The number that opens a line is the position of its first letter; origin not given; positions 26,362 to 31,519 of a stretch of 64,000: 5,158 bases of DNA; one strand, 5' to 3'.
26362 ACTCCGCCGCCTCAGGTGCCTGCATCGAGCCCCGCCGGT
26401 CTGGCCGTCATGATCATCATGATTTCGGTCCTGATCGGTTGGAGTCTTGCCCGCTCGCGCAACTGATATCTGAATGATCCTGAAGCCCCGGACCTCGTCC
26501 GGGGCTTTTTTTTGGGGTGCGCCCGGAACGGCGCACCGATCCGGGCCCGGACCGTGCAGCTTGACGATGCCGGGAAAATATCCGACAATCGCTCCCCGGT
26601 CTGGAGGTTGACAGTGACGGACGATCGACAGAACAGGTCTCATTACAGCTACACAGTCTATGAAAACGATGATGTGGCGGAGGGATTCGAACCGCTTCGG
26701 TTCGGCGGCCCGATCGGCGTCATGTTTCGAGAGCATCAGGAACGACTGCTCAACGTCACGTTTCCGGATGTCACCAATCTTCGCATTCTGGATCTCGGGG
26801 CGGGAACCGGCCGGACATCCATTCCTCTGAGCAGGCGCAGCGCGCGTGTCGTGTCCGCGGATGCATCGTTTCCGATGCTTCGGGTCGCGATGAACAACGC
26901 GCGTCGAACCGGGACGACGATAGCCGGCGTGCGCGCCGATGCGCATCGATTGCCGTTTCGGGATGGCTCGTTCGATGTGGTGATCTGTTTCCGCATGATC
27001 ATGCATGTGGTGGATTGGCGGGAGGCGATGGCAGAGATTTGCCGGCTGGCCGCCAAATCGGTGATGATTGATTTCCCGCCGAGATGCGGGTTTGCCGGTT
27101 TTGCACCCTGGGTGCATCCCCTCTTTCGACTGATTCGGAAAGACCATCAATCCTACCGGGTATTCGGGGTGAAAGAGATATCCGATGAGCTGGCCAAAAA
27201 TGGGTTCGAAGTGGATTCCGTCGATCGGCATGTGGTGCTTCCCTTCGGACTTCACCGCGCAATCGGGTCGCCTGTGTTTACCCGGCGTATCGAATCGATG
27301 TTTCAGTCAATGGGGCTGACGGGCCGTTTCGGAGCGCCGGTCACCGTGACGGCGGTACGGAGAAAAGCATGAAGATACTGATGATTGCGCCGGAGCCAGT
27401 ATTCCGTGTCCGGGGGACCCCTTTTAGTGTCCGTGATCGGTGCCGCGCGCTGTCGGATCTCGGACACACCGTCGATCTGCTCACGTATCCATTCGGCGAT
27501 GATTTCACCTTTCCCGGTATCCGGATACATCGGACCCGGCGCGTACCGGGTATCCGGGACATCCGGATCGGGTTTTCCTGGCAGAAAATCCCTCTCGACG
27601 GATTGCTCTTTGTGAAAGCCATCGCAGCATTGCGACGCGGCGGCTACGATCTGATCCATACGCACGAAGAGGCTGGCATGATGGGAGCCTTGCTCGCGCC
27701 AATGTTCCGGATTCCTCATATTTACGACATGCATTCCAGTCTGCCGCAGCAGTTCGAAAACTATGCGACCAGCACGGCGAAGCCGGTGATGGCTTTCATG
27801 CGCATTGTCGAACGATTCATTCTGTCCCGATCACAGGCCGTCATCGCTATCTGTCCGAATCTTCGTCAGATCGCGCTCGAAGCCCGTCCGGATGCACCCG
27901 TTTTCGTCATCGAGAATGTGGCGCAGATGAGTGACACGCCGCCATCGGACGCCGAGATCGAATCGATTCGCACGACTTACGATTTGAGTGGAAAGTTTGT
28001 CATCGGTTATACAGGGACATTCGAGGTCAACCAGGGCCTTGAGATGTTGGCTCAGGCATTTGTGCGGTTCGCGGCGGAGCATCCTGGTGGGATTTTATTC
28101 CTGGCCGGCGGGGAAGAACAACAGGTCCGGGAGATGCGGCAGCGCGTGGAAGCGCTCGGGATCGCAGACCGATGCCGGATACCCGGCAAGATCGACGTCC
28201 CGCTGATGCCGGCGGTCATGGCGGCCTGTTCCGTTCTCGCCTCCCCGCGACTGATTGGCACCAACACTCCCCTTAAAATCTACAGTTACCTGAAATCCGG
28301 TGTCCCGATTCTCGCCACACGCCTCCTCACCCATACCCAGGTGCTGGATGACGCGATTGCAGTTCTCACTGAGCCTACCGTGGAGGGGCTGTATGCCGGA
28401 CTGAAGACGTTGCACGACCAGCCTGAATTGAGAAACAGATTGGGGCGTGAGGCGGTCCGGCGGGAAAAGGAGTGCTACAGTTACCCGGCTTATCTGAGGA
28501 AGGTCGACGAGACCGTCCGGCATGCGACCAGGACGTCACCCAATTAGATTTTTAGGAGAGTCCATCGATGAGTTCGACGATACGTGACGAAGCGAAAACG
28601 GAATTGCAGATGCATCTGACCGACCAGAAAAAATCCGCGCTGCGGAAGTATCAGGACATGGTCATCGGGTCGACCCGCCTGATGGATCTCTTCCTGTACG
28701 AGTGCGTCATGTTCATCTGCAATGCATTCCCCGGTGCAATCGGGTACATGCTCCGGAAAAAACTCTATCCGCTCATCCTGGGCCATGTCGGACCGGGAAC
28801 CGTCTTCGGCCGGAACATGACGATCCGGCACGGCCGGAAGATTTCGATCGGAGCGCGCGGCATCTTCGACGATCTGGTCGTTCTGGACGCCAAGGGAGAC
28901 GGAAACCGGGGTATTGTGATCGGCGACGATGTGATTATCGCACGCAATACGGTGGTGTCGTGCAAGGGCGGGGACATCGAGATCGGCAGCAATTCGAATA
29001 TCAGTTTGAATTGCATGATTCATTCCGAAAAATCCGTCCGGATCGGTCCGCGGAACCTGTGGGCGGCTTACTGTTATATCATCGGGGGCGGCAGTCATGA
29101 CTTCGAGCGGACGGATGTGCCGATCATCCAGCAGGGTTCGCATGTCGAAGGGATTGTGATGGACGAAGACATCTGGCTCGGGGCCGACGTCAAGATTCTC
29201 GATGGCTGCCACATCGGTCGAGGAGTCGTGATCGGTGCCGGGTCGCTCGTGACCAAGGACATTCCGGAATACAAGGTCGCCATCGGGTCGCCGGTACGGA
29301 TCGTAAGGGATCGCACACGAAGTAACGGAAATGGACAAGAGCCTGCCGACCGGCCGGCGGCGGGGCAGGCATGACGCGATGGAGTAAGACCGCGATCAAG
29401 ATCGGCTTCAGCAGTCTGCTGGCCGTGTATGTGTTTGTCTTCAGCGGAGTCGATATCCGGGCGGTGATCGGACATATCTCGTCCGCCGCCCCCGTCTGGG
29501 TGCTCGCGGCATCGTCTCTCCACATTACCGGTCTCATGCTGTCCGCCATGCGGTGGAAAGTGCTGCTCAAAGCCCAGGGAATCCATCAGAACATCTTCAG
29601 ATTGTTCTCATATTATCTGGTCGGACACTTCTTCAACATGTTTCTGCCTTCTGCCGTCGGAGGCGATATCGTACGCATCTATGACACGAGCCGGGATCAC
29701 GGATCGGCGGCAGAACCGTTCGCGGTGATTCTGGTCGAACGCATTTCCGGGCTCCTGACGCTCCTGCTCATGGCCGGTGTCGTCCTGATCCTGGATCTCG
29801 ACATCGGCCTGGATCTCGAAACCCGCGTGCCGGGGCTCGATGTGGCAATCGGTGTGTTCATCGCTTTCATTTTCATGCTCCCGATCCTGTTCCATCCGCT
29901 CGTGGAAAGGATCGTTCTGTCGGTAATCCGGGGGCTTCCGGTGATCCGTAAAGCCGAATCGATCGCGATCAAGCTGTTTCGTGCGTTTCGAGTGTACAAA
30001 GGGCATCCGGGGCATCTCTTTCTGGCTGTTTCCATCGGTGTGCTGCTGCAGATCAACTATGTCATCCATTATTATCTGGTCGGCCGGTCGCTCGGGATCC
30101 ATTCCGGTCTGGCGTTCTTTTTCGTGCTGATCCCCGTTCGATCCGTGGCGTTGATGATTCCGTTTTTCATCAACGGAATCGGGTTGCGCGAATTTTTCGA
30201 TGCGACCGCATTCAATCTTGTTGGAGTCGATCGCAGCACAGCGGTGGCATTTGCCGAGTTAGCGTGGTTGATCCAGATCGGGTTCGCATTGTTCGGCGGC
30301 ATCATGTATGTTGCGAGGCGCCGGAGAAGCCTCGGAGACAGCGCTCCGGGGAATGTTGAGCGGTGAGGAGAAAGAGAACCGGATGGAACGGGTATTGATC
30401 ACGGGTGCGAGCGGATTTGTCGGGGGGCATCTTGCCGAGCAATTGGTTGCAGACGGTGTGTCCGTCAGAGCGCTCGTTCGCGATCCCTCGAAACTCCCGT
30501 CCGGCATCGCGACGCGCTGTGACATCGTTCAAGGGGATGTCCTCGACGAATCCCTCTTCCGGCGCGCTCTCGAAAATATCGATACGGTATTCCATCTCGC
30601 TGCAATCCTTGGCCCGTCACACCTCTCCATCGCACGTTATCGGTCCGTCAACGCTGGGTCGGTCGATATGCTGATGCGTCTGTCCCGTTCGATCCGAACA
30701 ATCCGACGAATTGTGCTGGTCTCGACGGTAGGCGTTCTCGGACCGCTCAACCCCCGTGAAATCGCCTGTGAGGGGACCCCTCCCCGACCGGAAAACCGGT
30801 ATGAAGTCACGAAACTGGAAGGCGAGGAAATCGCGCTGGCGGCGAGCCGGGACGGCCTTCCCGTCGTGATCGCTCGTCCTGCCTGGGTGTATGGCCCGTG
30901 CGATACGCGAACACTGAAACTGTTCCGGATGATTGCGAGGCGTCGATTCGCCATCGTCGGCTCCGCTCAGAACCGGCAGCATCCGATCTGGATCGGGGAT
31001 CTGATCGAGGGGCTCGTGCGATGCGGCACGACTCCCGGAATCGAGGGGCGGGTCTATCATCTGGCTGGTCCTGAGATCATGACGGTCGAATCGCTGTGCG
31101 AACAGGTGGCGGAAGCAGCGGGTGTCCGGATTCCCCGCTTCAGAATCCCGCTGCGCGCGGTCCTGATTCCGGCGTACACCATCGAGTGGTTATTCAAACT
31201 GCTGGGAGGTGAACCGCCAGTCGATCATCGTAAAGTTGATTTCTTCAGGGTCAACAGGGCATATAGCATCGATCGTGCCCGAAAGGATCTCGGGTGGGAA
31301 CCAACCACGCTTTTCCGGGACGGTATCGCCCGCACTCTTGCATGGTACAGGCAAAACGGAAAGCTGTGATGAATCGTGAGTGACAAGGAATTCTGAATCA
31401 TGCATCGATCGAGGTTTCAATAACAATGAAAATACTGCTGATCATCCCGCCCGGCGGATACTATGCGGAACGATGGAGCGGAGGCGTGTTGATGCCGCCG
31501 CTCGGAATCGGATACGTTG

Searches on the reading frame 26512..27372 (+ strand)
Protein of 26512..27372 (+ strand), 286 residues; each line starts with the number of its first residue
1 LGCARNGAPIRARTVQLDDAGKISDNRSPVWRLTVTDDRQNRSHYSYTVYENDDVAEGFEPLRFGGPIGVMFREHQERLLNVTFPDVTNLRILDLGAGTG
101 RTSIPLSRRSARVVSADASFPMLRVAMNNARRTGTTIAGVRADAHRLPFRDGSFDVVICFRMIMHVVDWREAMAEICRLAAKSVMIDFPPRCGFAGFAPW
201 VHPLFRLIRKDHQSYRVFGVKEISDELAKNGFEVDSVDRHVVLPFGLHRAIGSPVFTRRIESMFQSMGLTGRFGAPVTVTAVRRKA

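Call 3: search_protein_families(library=pfam, proteins=[window:26512-27372:+], max_evalue=0.001)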
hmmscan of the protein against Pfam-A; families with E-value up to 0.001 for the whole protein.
window:26512-27372:+ (286 aa): 7 families
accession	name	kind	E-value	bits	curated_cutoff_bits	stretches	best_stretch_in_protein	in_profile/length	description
PF08241.18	Methyltransf_11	-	1.5e-20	74.1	21.2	1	93-180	1-87/95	Methyltransferase domain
PF13649.12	Methyltransf_25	-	4.1e-20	72.7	27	1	92-180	1-93/97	Methyltransferase domain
PF13847.12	Methyltransf_31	-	5.6e-14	52.5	27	1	89-183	4-104/145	Methyltransferase domain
PF13489.12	Methyltransf_23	-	5.7e-13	49.4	27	1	79-236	12-163/164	Methyltransferase domain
PF08242.18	Methyltransf_12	-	4.6e-10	40.5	30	1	93-180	1-92/98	Methyltransferase domain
PF01209.24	Ubie_methyltran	-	4e-08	33.3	20.1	1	87-179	46-142/233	ubiE/COQ5 methyltransferase family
PF05175.20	MTS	-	2.7e-05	24.3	23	1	78-159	21-104/170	Methyltransferase small domain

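Call 32: search_protein_families(library=ncbifam, proteins=[window:26512-27372:+], max_evalue=0.00001)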
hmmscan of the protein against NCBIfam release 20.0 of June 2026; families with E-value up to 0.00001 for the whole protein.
window:26512-27372:+ (286 aa): 22 families
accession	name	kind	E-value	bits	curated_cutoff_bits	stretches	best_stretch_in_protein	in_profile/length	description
NF001241.0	PRK00216.1-2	equivalog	8.8e-15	55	327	1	89-180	52-139/231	demethylmenaquinone methyltransferase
TIGR02021.1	BchM-ChlM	equivalog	2.4e-13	50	158.9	1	81-237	46-203/218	magnesium protoporphyrin IX methyltransferase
TIGR01934.1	MenG_MenH_UbiE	subfamily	8.3e-13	48.2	158.35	1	88-181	39-134/223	ubiquinone/menaquinone biosynthesis methyltransferase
TIGR01983.1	UbiG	equivalog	1.5e-12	47.3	102.95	1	83-180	44-143/228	bifunctional 2-polyprenyl-6-hydroxyphenol methylase/3-demethylubiquinol 3-O-methyltransferase UbiG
NF045667.1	MTase_DVU1556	equivalog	2.6e-12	46.7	155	1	89-179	23-110/213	DVU_1556 family methyltransferase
NF043040.1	corrin_prot_MT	hypoth_equivalog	6.9e-11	42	180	1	88-159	41-116/216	corrinoid protein-associated methyltransferase CpaM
NF052510.1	methyltran_MpqE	exception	1.7e-10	40.7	335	1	87-180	45-143/234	methyl-plastoquinone biosynthesis methyltransferase MpqE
NF041255.1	mycofact_MftM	equivalog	2.8e-10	40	200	1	89-189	140-242/289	mycofactocin oligosaccharide methyltransferase MftM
NF051855.1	GlySarMtaseBact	equivalog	1.7e-09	37.7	350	1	90-176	55-146/259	glycine/sarcosine N-methyltransferase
NF001244.0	PRK00216.1-5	equivalog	1.7e-09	37.3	216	1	84-179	45-144/236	bifunctional demethylmenaquinone methyltransferase/2-methoxy-6-polyprenyl-1,4-benzoquinol methylase UbiE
NF004452.0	PRK05785.1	equivalog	4.8e-09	36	207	1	89-185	52-143/228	hypothetical protein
TIGR02072.1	BioC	equivalog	7.4e-09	35.8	184.95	1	86-180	32-124/244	malonyl-ACP O-methyltransferase BioC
NF001240.0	PRK00216.1-1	equivalog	1.6e-08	33.9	378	1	90-180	65-160/251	bifunctional demethylmenaquinone methyltransferase/2-methoxy-6-polyprenyl-1,4-benzoquinol methylase UbiE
NF007610.0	PRK10258.1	equivalog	6.6e-08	32.2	342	1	80-189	34-139/251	malonyl-ACP O-methyltransferase BioC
NF001242.0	PRK00216.1-3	equivalog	1.1e-07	31.5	351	1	85-179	67-166/258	bifunctional demethylmenaquinone methyltransferase/2-methoxy-6-polyprenyl-1,4-benzoquinol methylase UbiE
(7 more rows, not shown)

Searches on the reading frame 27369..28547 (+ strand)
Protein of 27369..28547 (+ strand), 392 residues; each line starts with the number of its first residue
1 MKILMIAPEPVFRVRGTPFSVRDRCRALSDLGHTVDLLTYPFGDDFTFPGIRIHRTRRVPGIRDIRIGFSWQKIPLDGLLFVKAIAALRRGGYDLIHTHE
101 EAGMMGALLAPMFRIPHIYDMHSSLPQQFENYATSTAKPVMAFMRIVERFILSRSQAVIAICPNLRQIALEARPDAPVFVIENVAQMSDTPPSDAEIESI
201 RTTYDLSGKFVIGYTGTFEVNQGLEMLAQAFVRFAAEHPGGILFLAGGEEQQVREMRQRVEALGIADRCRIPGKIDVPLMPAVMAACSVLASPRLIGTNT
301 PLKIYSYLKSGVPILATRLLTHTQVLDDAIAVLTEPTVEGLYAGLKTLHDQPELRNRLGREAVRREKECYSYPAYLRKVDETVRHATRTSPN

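Call 3: search_protein_families(library=pfam, proteins=[window:27369-28547:+], max_evalue=0.001)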
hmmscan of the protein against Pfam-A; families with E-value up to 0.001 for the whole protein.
window:27369-28547:+ (392 aa): 4 families
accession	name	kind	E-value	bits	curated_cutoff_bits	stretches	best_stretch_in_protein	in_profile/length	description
PF13439.12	Glyco_transf_4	-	9.6e-19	68.5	28.5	1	16-183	3-164/170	Glycosyltransferase Family 4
PF13579.12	Glyco_trans_4_4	-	1.8e-17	64.6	29.7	1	20-183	6-157/158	Glycosyl transferase 4-like domain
PF13692.12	Glyco_trans_1_4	-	2.5e-13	50.9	27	1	210-348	2-139/142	Glycosyl transferases group 1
PF00534.26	Glycos_transf_1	-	2.4e-12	47.2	26.4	1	207-362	13-169/172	Glycosyl transferases group 1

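Call 32: search_protein_families(library=ncbifam, proteins=[window:27369-28547:+], max_evalue=0.00001)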
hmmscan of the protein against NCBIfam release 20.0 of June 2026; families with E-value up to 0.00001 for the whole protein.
window:27369-28547:+ (392 aa): 5 families
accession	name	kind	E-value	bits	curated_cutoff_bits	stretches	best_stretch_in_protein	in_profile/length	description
TIGR04063.1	stp3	hypoth_equivalog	7.1e-20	71.2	442.05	1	92-358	92-367/397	TIGR04063 family PEP-CTERM/XrtA system glycosyltransferase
NF007640.0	PRK10307.1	subfamily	3.4e-10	39.4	276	1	140-387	157-408/411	WcaI family glycosyltransferase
TIGR03449.1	mycothiol_MshA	equivalog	1e-09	37.8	462.5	1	82-387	92-404/406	D-inositol-3-phosphate glycosyltransferase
TIGR03088.1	stp2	hypoth_equivalog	8.5e-08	31.6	409.05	1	181-374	165-361/374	TIGR03088 family PEP-CTERM/XrtA system glycosyltransferase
TIGR04047.1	MSMEG_0565_glyc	hypoth_equivalog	2e-06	27.1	259.85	1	191-353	175-343/373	MSMEG_0565 family glycosyltransferase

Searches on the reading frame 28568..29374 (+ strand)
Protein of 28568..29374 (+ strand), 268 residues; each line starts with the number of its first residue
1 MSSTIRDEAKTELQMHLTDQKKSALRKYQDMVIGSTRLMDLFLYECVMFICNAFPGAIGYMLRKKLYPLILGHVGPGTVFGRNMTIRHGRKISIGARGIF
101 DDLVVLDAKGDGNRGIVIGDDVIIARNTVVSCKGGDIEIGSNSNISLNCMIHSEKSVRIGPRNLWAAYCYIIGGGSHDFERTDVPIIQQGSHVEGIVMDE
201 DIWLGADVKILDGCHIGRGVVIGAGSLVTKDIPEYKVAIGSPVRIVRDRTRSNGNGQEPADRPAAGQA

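Call 3: search_protein_families(library=pfam, proteins=[window:28568-29374:+], max_evalue=0.001)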
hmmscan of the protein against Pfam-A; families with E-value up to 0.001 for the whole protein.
window:28568-29374:+ (268 aa): 1 family
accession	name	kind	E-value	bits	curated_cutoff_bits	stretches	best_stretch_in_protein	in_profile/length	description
PF00132.30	Hexapep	-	1.5e-10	40.8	27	1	197-230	3-36/36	Bacterial transferase hexapeptide (six repeats)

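Call 32: search_protein_families(library=ncbifam, proteins=[window:28568-29374:+], max_evalue=0.00001)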
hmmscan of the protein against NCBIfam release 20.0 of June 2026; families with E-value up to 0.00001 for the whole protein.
window:28568-29374:+ (268 aa): 28 families (the best 25 are shown)
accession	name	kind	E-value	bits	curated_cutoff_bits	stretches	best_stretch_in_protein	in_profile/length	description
NF007240.0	PRK09677.1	equivalog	4.9e-19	68.6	243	1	135-249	64-184/192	putative lipopolysaccharide biosynthesis O-acetyl transferase WbbJ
NF007797.0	PRK10502.1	subfamily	1.3e-18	67.3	192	1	115-251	52-181/183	WcaF family extracellular polysaccharide biosynthesis acetyltransferase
NF041874.1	EPS_EpsC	equivalog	1.1e-16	61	150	1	198-248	116-166/168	serine O-acetyltransferase EpsC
NF007076.0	PRK09527.1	equivalog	9.6e-15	54.5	347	1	129-249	68-185/203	galactoside O-acetyltransferase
NF038307.1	EPS_acetyl_HpsU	equivalog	2.4e-14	53.3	305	1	115-247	51-176/178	hormogonium polysaccharide biosynthesis acetyltransferase HpsU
TIGR04008.1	WcaF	equivalog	2.8e-14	53.4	326.3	1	115-250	51-179/180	colanic acid biosynthesis acetyltransferase WcaF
TIGR03532.1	DapD_Ac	equivalog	2.8e-13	50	231.75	1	113-248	90-213/231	2,3,4,5-tetrahydropyridine-2,6-dicarboxylate N-acetyltransferase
NF000311.1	Vat_ABCDEFH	equivalog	2.1e-12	47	300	1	185-251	100-166/201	Vat family streptogramin A O-acetyltransferase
TIGR03570.1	NeuD_NnaD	subfamily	3.5e-12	46.4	160.8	1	136-244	99-202/202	NeuD/PglB/VioB family sugar acetyltransferase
NF050158.1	CarbAnhydGPos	equivalog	1.2e-11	44.6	250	1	118-251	12-145/172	gamma carbonic anhydrase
TIGR03308.1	phn_thr-fam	hypoth_equivalog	2.1e-11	44.1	201.65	1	196-250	109-163/204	phosphonate metabolim protein, transferase hexapeptide repeat family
TIGR01172.1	cysE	equivalog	3.3e-11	43.5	210.65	1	199-243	117-161/162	serine O-acetyltransferase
NF058585.1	HptprglPActTf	PfamEq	6.1e-11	42.2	300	1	196-254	107-165/172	heptaprenylglyceryl phosphate O-acetyltransferase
NF000020.1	stregram_VatE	exception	1.1e-10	41.4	450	1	169-246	92-166/214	streptogramin A O-acetyltransferase Vat(E)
NF000490.1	chloram_CatB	equivalog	5.7e-10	38.9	350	1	196-250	111-165/210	type B chloramphenicol O-acetyltransferase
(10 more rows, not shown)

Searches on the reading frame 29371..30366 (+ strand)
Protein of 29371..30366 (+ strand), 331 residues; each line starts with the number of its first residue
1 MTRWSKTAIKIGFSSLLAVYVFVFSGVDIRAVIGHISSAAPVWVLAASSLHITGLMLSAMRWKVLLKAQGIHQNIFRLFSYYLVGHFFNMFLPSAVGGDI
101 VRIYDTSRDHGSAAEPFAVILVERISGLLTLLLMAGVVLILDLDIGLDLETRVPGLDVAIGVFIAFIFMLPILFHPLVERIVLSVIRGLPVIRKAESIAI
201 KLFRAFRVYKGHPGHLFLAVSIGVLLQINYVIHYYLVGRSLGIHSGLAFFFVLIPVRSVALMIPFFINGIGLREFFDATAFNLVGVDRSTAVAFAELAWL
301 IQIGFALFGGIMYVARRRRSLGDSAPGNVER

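Call 3: search_protein_families(library=pfam, proteins=[window:29371-30366:+], max_evalue=0.001)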
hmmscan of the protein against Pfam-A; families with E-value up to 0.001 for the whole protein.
window:29371-30366:+ (331 aa): 1 family
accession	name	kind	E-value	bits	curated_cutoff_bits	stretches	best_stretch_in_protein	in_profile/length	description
PF03706.18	LPG_synthase_TM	-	2.1e-42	146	33.4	1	9-305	3-297/302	Lysylphosphatidylglycerol synthase TM region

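Call 5: search_protein_families(library=ncbifam, proteins=[window:29371-30366:+], max_evalue=0.001)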
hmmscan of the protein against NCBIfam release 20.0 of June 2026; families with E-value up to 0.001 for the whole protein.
window:29371-30366:+ (331 aa): 1 family
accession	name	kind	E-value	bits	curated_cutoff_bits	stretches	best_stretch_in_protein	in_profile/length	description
TIGR00374.1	TIGR00374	subfamily_domain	4.1e-15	56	43.2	1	19-315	9-312/323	flippase-like domain-containing protein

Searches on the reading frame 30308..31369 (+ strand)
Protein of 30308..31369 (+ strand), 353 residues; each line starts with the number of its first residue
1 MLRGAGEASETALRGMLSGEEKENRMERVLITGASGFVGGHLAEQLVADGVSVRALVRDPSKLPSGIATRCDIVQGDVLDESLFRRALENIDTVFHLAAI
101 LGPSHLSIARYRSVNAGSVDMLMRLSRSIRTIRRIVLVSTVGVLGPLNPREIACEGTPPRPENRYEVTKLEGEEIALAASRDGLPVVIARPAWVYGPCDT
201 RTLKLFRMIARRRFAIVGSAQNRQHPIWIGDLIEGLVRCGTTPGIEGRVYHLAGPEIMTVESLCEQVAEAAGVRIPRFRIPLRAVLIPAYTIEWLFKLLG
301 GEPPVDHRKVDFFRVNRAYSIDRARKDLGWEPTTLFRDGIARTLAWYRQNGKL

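Call 3: search_protein_families(library=pfam, proteins=[window:30308-31369:+], max_evalue=0.001)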
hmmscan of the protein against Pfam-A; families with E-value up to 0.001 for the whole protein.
window:30308-31369:+ (353 aa): 7 families
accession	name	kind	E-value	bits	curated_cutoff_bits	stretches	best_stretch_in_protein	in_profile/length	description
PF01370.27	Epimerase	-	5.7e-31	108.2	20.9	1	29-242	1-227/240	NAD dependent epimerase/dehydratase family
PF16363.11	GDP_Man_Dehyd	-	1.1e-21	78.2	27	1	30-342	1-331/332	GDP-mannose 4,6 dehydratase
PF07993.18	NAD_binding_4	-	1e-18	67.9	20.1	1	74-202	66-215/258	Male sterility protein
PF01073.25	3Beta_HSD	-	3.1e-17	62.9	22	1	30-230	1-219/280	3-beta hydroxysteroid dehydrogenase/isomerase family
PF13460.12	NAD_binding_10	-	1.8e-16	61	27.2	1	33-195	1-147/184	NAD(P)H-binding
PF04321.23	RmlD_sub_bind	-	4.5e-15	55.9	27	1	28-274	2-234/287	RmlD substrate binding domain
PF05368.20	NmrA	-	3.3e-09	37.2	27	1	27-97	3-76/298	NmrA-like family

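Call 5: search_protein_families(library=ncbifam, proteins=[window:30308-31369:+], max_evalue=0.001)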
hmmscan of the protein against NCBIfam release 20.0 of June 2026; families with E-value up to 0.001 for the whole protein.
window:30308-31369:+ (353 aa): 28 families (the best 25 are shown)
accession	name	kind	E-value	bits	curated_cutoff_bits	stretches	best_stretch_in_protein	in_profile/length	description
TIGR03466.1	HpnA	hypoth_equivalog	1.6e-40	139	367.65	1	28-352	2-326/327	hopanoid-associated sugar epimerase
NF042422.1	oxyalk_red_OleD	equivalog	6.2e-28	98.1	580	1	28-346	2-327/329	2-alkyl-3-oxoalkanoate reductase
TIGR04180.1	EDH_00030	hypoth_equivalog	4.3e-24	85.1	475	1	29-275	1-260/297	NAD-dependent 4,6-dehydratase LegB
NF042423.1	oxyalk_red_Shew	equivalog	1.2e-22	80.4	580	1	23-342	5-330/331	2-alkyl-3-oxoalkanoate reductase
NF052578.1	StrlDmthSdmBMthl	equivalog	2.2e-22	80.3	600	1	29-351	3-326/328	sterol demethylase protein SdmB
TIGR01181.1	dTDP_gluc_dehyt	equivalog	2.4e-18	66.3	365.1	1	28-351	1-315/321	dTDP-glucose 4,6-dehydratase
TIGR01746.1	Thioester-redct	subfamily_domain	4.3e-16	59.1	213.35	1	29-275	2-284/371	thioester reductase domain-containing protein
NF043036.1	ErythonDh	equivalog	1.2e-11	44.4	325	1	28-181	2-165/321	D-erythronate dehydrogenase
TIGR01179.1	galE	equivalog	4.3e-11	42.2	262.3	1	28-196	1-178/332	UDP-glucose 4-epimerase GalE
TIGR01214.1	rmlD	equivalog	9.1e-11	41.4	224.05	1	28-272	1-227/285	dTDP-4-dehydrorhamnose reductase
TIGR01777.1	yfcH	hypoth_equivalog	1.7e-10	41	207.35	1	29-272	1-242/292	TIGR01777 family oxidoreductase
NF005539.0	PRK07201.1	equivalog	1.9e-10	40.2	549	1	29-273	3-268/657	SDR family oxidoreductase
NF041293.1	G6PDh_Azf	equivalog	1.8e-09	37.4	400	1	27-99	3-76/252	NAD-dependent glucose-6-phosphate dehydrogenase Azf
TIGR02622.1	CDP_4_6_dhtase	equivalog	5.7e-08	32.3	278.45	1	27-139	5-128/352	CDP-glucose 4,6-dehydratase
NF007582.0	PRK10217.1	equivalog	6.2e-08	32.1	698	0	26-271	1-274/355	dTDP-glucose 4,6-dehydratase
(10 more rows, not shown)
